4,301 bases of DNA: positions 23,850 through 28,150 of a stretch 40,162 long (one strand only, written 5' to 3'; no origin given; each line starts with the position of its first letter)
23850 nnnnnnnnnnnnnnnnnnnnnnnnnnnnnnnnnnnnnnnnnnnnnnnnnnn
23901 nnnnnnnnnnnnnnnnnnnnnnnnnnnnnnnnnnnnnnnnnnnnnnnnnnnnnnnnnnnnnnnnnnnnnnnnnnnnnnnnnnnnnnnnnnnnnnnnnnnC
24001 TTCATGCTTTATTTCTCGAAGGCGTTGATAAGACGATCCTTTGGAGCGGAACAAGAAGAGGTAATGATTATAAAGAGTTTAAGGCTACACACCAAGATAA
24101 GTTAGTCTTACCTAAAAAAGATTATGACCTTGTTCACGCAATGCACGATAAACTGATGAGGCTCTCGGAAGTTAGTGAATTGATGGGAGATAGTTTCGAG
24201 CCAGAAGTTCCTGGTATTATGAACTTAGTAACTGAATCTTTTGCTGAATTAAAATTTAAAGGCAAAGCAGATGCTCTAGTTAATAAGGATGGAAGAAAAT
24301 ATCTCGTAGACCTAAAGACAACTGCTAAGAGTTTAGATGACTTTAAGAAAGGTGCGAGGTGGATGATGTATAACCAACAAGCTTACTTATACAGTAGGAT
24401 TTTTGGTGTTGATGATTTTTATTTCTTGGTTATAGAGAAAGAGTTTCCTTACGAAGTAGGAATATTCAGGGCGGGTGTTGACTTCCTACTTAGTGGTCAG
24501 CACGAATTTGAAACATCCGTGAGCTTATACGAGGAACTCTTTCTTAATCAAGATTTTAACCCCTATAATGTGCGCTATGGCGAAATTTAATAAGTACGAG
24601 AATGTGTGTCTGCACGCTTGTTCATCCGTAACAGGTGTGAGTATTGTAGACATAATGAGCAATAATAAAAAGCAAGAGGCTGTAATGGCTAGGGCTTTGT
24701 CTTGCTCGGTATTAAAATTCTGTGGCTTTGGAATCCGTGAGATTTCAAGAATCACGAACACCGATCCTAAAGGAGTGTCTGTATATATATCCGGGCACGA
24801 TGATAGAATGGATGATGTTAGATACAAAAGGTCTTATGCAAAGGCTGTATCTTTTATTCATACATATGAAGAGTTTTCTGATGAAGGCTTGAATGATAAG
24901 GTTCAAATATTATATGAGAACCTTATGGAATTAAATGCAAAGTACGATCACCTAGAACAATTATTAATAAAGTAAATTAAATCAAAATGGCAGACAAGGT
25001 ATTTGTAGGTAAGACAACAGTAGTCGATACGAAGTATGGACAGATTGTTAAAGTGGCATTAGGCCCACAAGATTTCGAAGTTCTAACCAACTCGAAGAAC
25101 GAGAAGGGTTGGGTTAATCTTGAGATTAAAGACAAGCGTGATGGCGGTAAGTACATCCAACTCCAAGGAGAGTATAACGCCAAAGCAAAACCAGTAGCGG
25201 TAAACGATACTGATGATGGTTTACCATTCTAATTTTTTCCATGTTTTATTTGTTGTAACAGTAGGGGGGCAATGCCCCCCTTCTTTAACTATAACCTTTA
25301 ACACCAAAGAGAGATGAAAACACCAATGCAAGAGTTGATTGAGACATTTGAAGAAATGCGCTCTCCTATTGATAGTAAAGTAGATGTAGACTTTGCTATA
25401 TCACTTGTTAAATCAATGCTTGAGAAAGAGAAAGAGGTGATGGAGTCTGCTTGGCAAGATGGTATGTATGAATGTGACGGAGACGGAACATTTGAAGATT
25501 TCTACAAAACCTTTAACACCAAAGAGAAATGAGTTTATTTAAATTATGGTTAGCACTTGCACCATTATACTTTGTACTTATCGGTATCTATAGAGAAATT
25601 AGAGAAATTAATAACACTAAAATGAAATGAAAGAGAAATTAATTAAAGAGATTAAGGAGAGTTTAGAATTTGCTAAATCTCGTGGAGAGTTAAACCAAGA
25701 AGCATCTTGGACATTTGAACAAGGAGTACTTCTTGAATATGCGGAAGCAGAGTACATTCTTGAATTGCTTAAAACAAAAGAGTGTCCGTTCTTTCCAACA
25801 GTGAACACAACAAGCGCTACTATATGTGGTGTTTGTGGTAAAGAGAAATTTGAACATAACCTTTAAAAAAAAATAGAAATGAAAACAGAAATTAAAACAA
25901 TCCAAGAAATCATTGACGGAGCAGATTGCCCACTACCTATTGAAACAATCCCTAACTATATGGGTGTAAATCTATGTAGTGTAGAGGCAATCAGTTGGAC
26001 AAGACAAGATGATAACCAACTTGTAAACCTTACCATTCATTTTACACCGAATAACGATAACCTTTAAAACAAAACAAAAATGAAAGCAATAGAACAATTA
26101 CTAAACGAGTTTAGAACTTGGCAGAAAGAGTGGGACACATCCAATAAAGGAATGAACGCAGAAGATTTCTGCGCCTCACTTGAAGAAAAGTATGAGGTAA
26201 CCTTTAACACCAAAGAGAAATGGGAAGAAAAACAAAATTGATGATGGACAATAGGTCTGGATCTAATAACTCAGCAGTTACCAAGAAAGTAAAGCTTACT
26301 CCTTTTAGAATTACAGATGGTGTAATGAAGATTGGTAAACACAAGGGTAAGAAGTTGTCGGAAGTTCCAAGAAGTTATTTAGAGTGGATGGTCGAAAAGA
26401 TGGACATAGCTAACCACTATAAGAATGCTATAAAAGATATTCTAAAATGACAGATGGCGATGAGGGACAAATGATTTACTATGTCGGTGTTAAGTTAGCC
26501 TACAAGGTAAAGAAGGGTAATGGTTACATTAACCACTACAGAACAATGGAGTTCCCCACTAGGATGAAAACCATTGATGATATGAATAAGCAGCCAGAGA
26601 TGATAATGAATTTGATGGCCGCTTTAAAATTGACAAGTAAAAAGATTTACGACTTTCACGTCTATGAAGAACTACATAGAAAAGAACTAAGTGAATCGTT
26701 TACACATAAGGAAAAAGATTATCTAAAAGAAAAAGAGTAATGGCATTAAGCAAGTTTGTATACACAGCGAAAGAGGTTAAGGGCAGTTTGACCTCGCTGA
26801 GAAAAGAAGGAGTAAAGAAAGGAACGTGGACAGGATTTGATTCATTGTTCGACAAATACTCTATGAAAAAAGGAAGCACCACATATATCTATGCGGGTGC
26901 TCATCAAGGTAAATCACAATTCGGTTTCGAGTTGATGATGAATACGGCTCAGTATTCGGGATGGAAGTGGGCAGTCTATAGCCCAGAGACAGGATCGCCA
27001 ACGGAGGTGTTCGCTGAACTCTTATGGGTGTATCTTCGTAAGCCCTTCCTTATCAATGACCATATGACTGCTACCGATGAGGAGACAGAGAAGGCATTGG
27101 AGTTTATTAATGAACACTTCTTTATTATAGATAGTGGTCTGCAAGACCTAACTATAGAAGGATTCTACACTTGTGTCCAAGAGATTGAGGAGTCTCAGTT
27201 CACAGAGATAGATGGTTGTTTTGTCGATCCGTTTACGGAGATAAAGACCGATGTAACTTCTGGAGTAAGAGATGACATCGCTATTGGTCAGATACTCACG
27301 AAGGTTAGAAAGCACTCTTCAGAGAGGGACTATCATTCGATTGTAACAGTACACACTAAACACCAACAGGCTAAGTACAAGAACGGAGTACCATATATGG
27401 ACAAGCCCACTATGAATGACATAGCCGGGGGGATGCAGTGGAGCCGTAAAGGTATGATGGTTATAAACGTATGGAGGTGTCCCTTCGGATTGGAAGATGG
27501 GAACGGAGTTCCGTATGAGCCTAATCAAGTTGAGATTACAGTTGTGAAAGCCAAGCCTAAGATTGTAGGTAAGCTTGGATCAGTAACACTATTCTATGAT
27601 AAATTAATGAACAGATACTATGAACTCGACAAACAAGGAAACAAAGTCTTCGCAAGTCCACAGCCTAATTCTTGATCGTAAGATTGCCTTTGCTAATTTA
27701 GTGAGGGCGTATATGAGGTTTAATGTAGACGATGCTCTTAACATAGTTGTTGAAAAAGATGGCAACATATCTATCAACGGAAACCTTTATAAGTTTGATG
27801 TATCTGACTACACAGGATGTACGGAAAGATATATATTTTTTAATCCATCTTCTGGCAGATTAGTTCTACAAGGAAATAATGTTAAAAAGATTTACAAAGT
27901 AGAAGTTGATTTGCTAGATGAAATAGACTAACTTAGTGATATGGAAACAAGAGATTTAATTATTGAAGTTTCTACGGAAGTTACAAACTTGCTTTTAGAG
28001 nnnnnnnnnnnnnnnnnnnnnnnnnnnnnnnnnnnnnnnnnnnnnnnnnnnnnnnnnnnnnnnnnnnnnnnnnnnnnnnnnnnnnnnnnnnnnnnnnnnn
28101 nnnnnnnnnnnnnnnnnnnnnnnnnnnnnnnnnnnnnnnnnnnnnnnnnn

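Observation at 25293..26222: Array of small genes tiled by a 24-nt junction element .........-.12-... used in two reading frames and as non-coding DNA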

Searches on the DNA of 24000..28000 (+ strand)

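Call 7: search_dna_similar(query=window:24000-28000:+, collection=phages, mode=near)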
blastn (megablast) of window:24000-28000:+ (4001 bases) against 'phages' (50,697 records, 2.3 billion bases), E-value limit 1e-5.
No match.

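Call 67: search_rna_families(source=window, start=25150, end=26350, threshold=evalue, max_evalue=1)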
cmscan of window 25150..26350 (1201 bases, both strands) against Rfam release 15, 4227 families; matches with E-value up to 1: 1.
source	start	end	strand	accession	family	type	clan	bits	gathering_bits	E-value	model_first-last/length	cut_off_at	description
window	25197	25320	-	RF02456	Diantho_3_UTR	Cis-reg;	-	17.6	100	0.12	1-205/205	no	Dianthovirus RNA2 3'UTR stem loops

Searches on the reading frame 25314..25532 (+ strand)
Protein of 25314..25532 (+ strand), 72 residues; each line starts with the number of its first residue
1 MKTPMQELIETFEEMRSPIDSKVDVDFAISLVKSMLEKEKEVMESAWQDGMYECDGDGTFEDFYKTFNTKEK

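Call 10: search_protein_families(library=phrogs, proteins=[window:25314-25532:+], max_evalue=0.01)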
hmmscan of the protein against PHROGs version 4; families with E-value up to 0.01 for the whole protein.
window:25314-25532:+ (72 aa): 0 families

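Call 11: search_protein_families(library=pfam, proteins=[window:25314-25532:+], max_evalue=0.01)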
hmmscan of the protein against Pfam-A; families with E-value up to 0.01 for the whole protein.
window:25314-25532:+ (72 aa): 0 families

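Call 69: find_homologous_proteins(query=window:25314-25529:+, max_evalue=0.001)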
Query window:25314-25529:+ (72 aa): 467 proteins with E <= 0.001 among 1388 candidates; the best 120 are listed.
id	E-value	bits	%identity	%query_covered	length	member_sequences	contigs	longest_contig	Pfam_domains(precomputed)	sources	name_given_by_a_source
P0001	2.4e-40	153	100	100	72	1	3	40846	-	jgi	-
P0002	2.9e-40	152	100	100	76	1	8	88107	-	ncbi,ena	-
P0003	3.1e-40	152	100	100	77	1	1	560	-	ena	-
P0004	3.2e-40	152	100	100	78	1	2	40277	-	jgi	-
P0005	4.3e-40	152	99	100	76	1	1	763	-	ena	-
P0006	7.7e-40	151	99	100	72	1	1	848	-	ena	-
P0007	9.6e-40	151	99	100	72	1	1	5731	-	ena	-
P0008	1.1e-39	151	97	100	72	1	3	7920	-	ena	-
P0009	1.3e-39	150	99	99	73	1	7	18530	-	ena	-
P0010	1.6e-39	150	96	100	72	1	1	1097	-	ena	-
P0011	2.3e-39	150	99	100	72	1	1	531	-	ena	-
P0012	2.5e-39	149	97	100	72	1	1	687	-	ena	-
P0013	3.3e-39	149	96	100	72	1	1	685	-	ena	-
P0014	3.4e-39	149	97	100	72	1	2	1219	-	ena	-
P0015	4.2e-39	149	97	99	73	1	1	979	-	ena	-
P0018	6.1e-39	148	96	99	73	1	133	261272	-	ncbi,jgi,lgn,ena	jgi:hypothetical protein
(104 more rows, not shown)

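Call 71: find_encoding_contigs(protein=P0018, flank=6000, max_places=5)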
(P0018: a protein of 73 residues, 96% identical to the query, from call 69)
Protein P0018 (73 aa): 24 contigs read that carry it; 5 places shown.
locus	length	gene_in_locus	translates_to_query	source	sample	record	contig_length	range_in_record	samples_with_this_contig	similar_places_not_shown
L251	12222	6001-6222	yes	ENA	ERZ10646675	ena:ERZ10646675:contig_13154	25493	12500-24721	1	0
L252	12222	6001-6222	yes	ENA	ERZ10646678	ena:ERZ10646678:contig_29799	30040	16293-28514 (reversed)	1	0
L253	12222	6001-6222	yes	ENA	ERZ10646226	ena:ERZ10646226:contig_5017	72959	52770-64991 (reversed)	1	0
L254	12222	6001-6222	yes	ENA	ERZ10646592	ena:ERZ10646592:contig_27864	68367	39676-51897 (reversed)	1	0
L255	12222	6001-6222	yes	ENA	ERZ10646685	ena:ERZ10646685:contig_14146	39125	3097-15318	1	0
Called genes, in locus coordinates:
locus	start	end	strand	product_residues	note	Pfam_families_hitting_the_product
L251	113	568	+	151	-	PF18925:DUF5675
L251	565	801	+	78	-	-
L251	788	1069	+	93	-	-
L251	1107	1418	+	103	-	-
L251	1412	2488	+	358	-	-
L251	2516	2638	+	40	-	-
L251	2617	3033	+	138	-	-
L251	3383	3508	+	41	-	-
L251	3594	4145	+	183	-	-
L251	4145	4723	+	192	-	-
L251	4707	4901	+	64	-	-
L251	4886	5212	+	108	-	-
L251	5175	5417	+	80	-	-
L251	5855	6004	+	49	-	-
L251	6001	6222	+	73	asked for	-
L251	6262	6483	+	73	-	-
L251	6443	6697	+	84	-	-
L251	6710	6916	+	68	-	-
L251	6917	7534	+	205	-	PF09588:YqaJ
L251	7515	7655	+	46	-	-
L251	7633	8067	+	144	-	-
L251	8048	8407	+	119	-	PF11645:PDDEXK_5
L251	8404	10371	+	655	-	PF09250:Prim-Pol, PF13481:AAA_25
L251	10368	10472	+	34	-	-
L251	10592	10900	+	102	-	-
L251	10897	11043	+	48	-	-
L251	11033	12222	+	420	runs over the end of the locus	PF00145:DNA_methylase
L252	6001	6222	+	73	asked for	-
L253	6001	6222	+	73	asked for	-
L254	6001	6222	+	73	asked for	-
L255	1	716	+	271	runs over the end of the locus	PF00145:DNA_methylase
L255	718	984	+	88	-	-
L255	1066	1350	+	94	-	-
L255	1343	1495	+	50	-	-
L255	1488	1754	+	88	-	-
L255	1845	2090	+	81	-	-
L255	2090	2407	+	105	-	-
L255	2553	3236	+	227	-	-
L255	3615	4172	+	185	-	PF04404:ERF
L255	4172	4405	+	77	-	-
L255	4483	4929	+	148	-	PF12684:DUF3799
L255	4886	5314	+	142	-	-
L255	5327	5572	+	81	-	-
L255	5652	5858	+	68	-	-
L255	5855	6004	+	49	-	-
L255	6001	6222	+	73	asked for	-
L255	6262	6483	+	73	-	-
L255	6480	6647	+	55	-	-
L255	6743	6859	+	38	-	-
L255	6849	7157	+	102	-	-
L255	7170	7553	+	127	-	-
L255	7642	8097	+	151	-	-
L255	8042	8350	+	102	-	-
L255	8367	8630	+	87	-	-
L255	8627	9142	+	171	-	-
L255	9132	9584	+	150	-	-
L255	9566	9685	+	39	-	-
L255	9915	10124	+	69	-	-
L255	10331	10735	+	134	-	-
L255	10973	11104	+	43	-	-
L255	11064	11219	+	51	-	-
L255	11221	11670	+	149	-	PF01510:Amidase_2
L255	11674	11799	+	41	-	-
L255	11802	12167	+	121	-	-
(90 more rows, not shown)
